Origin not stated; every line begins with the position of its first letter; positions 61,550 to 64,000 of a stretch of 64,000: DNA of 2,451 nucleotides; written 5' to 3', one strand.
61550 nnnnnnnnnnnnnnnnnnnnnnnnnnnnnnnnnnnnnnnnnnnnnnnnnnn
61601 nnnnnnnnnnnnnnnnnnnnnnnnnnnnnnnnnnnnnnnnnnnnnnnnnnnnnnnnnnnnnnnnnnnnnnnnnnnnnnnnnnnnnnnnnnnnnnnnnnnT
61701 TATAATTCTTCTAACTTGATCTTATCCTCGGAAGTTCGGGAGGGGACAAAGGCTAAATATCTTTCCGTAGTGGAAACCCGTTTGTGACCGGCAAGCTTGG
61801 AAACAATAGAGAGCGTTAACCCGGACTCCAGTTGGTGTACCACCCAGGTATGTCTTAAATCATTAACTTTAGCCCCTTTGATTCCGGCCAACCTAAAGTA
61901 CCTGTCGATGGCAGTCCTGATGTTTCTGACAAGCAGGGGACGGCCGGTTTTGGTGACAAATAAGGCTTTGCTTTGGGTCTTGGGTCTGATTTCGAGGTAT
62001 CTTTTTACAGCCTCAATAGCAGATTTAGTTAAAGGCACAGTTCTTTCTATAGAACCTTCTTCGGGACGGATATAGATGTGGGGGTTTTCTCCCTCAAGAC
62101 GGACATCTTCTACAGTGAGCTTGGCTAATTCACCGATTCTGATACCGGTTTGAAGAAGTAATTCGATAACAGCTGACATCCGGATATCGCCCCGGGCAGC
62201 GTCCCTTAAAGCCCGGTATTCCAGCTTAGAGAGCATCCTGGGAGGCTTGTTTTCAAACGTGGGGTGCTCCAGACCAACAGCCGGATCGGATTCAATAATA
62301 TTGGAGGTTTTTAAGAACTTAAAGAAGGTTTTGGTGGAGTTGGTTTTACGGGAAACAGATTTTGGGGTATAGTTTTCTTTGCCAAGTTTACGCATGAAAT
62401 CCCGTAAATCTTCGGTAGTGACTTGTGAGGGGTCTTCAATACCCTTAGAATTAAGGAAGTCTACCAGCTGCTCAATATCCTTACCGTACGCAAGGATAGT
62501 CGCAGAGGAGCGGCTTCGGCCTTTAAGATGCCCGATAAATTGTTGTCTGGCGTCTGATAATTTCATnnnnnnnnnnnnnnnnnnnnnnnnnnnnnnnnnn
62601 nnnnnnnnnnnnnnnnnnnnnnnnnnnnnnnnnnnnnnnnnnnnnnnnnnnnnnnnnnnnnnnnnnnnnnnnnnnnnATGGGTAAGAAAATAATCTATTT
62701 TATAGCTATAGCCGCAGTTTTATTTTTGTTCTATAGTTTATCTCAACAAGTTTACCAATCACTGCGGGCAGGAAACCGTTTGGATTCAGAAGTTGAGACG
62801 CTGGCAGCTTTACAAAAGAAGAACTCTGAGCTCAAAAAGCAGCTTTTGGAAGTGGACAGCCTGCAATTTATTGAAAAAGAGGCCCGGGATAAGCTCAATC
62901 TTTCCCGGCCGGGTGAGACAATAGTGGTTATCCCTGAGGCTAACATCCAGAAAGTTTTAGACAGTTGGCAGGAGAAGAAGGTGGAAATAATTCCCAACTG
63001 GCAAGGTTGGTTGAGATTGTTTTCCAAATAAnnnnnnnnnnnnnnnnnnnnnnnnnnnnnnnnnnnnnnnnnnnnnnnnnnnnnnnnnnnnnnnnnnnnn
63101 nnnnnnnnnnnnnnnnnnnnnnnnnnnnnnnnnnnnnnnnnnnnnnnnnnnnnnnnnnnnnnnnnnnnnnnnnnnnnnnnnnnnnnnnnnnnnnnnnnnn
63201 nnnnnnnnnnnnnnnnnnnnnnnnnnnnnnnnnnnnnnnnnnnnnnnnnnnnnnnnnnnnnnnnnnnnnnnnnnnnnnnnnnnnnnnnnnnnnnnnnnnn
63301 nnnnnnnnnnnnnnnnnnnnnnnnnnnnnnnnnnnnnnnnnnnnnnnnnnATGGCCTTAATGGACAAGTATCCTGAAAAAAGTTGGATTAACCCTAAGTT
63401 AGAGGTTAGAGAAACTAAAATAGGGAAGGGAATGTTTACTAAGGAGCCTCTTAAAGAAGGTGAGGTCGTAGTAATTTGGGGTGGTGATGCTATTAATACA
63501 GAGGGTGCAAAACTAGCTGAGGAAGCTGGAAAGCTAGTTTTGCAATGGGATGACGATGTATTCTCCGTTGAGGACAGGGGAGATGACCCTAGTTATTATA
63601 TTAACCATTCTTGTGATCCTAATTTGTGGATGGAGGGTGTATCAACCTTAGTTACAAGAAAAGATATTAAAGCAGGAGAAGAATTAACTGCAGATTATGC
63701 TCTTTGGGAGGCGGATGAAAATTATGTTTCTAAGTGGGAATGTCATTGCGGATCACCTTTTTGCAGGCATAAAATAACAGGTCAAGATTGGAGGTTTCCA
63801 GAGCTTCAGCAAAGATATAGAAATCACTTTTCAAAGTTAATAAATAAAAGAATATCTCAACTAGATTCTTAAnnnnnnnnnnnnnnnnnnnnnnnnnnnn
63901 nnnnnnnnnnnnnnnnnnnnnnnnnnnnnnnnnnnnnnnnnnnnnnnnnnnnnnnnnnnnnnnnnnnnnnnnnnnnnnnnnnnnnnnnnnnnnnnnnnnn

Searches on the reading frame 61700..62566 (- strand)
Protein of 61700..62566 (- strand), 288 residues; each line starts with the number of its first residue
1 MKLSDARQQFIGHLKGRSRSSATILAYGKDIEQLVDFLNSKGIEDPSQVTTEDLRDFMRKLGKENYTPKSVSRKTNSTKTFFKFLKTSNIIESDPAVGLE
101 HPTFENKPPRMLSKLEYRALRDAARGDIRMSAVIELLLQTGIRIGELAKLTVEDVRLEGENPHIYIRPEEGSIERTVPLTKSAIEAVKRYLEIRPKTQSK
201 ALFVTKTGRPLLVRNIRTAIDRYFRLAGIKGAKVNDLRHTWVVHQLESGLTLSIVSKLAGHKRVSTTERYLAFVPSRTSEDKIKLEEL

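Call 7: find_encoding_contigs(protein=window:61700-62566:-, flank=10000, max_places=10)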
Protein window:61700-62566:- (288 aa): 7 contigs read that carry it; 3 places shown.
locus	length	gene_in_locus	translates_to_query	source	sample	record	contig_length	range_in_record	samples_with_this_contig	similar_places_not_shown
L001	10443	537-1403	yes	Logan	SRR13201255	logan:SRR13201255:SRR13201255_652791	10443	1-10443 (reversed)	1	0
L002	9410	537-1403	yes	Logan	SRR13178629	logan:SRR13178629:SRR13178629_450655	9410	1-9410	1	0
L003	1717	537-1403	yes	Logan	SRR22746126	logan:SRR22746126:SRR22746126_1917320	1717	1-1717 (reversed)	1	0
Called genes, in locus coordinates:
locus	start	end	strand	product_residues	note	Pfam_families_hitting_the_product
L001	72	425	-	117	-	PF04977:DivIC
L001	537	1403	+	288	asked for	PF02899:Phage_int_SAM_1, PF13495:Phage_int_SAM_4, PF00589:Phage_integrase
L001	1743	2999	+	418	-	-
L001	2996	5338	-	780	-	PF26449:DUF8128, PF02534:T4SS-DNA_transf (faint), PF01935:DUF87 (weak)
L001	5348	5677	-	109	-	-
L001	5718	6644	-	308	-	PF00890:FAD_binding_2 (faint), PF01266:DAO (faint), PF01488:Shikimate_DH (faint), PF03486:HI0933_like (faint), PF07992:Pyr_redox_2, PF13738:Pyr_redox_3, PF13241:NAD_binding_7 (weak), PF00070:Pyr_redox, +2 more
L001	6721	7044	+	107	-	-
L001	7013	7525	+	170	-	-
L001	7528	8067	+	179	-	-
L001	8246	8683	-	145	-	-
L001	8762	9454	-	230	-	-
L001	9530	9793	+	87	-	PF18926:DUF5676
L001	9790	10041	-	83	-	-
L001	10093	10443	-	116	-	?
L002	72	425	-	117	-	PF04977:DivIC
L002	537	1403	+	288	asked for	PF02899:Phage_int_SAM_1, PF13495:Phage_int_SAM_4, PF00589:Phage_integrase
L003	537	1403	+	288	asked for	PF02899:Phage_int_SAM_1, PF13495:Phage_int_SAM_4, PF00589:Phage_integrase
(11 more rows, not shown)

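Call 8: search_protein_families(library=pfam, proteins=[window:61700-62566:-], max_evalue=0.01)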
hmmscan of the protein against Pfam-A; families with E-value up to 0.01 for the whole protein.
window:61700-62566:- (288 aa): 3 families
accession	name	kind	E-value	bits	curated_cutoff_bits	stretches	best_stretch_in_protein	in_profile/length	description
PF00589.27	Phage_integrase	-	3.3e-31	108.8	27.1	1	112-272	3-167/172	Phage integrase family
PF02899.23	Phage_int_SAM_1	-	2.3e-14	53.8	22.3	1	8-86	2-80/83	Phage integrase, N-terminal SAM-like domain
PF13495.12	Phage_int_SAM_4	-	2.2e-09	38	27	1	7-85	2-78/85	Phage integrase, N-terminal SAM-like domain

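Call 33: find_related_loci(query=window:61700-62566:-, collection=metagenome_contigs, flank=3000)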
Query window:61700-62566:- (288 aa) in metagenome_contigs; peptide patterns used: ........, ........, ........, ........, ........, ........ (x = any residue, [..] = any of these).
600 stretches matched a pattern (row limit reached: there are more); 322 encode a relative of the query (tblastn E <= 1e-3); the best 80 are kept; 80 distinct loci.
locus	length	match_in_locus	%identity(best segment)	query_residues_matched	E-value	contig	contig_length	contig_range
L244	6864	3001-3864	78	1-288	6e-158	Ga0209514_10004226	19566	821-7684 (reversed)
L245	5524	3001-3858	79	3-288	1e-156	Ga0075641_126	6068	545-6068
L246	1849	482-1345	76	1-288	7e-164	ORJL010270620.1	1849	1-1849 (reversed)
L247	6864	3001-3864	72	1-288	5e-144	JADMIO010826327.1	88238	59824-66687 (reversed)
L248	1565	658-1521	72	1-288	5e-156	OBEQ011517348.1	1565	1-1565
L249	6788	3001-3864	71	1-288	4e-141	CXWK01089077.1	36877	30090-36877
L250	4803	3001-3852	74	3-288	3e-141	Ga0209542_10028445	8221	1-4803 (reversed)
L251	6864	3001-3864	72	1-288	8e-141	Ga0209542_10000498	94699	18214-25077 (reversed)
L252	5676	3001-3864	69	1-288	2e-138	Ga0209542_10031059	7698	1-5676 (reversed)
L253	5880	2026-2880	71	3-288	7e-138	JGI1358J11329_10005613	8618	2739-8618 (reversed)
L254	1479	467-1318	71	3-288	6e-150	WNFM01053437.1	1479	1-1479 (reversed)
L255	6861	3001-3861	72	1-288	1e-137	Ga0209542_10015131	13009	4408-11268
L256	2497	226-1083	71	1-288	2e-145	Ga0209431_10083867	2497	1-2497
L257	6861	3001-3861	72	1-288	5e-137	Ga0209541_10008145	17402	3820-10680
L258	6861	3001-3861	70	1-288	2e-136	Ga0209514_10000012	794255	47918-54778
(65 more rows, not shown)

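Call 60: search_protein_families(library=ncbifam, proteins=[window:61700-62566:-], max_evalue=0.001)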
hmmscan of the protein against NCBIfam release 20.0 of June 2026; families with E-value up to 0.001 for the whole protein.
window:61700-62566:- (288 aa): 11 families
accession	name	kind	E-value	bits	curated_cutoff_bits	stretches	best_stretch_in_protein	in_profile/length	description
TIGR02224.1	recomb_XerC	equivalog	9.3e-48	163.1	335.15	1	9-271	2-275/295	tyrosine recombinase XerC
NF040815.2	recomb_XerA_Arch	equivalog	2.1e-47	161.9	220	1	9-274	2-255/263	site-specific tyrosine recombinase/integron integrase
TIGR02225.1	recomb_XerD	equivalog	3.2e-47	161.3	329.6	1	9-271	2-272/290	site-specific tyrosine recombinase XerD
NF001399.0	PRK00283.1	subfamily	4.6e-46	157.4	279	1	8-271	10-281/300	tyrosine recombinase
NF002331.0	PRK01287.1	subfamily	6.1e-31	107.7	371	1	4-270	27-309/365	site-specific tyrosine recombinase XerC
NF003462.0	PRK05084.1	equivalog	1.2e-20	73.6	267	1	116-275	183-346/360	tyrosine recombinase XerS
TIGR02249.1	integrase_gron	subfamily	2.4e-18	66.6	265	2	9-195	4-181/315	integron integrase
NF002685.0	PRK02436.1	equivalog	5.4e-09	36.2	178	1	13-270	8-243/245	site-specific tyrosine recombinase XerD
NF011946.0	PRK15417.1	equivalog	2.2e-08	33.7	435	0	33-190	40-191/337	integron integrase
NF007370.0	PRK09870.1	subfamily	7.5e-08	32.2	221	1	128-272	32-178/200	tyrosine-type DNA invertase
NF007371.0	PRK09871.1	subfamily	4.6e-06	26.3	222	1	121-274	20-175/198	tyrosine-type DNA invertase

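Call 61: search_protein_families(library=phrogs, proteins=[window:61700-62566:-], max_evalue=0.001)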
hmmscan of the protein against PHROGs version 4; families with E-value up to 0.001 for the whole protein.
window:61700-62566:- (288 aa): 4 families
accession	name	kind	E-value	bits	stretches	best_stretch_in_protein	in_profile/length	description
phrog_1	-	integration and excision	4.1e-46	159.4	1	3-280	166-442/611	integrase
phrog_216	-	integration and excision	4.1e-36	125.6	1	67-275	11-226/301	integrase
phrog_7685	-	integration and excision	7.8e-08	33.2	1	175-280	129-229/240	integrase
phrog_35951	-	unknown function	0.00039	21.8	1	224-281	13-70/97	-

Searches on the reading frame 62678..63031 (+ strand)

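Call 8: search_protein_families(library=pfam, proteins=[window:62678-63031:+], max_evalue=0.01)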
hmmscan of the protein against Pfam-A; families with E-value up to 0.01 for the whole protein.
window:62678-63031:+ (117 aa): 1 family
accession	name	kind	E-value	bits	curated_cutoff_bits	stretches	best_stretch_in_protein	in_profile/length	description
PF04977.20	DivIC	-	1.3e-11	44.6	28.9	1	12-87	3-79/80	Septum formation initiator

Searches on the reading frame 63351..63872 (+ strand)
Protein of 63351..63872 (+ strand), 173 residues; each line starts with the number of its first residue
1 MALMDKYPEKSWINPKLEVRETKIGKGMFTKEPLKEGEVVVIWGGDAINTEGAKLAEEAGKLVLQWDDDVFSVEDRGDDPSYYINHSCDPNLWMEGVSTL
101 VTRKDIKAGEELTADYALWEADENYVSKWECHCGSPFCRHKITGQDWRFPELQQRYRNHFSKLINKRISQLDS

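Call 8: search_protein_families(library=pfam, proteins=[window:63351-63872:+], max_evalue=0.01)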
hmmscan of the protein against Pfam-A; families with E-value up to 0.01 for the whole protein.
window:63351-63872:+ (173 aa): 1 family
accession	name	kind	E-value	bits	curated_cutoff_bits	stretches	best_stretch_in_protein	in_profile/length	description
PF00856.33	SET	-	4.1e-13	50.1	22.4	1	25-116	1-104/105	SET domain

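Call 76: find_encoding_contigs(protein=window:63351-63872:+, flank=10000, max_places=4)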
Protein window:63351-63872:+ (173 aa): no gene with exactly this product is on record in the collection.

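Call 77: find_encoding_contigs(protein=window:63360-63872:+, flank=10000, max_places=4)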
Protein window:63360-63872:+ (170 aa): no gene with exactly this product is on record in the collection.
